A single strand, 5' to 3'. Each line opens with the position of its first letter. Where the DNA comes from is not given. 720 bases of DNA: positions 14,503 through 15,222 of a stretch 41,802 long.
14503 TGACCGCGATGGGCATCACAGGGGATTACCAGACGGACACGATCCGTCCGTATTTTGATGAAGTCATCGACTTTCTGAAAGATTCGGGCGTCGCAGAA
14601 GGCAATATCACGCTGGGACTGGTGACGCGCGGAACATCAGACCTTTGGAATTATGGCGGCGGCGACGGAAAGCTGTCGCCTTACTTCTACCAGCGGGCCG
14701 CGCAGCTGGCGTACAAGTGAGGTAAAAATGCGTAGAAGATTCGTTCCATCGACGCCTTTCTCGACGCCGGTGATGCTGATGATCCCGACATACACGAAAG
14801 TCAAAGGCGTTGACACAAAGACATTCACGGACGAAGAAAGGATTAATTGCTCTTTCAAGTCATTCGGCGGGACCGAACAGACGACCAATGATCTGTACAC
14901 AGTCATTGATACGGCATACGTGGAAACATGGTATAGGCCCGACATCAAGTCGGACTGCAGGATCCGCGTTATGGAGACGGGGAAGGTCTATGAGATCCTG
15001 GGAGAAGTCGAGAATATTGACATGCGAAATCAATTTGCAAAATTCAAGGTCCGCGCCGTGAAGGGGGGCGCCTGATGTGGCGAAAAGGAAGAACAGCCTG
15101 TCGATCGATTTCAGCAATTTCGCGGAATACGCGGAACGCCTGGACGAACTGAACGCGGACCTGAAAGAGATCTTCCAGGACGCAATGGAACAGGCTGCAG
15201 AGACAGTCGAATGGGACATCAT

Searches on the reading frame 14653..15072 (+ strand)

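Call 95: search_protein_families(library=pfam, proteins=[window:14653-15072:+], max_evalue=0.1)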
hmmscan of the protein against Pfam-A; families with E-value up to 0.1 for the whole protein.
window:14653-15072:+ (140 aa): 1 family
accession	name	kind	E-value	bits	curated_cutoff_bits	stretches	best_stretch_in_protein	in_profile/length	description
PF05521.18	Phage_HCP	-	0.0006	20.8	25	1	54-134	25-104/106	Phage head completion protein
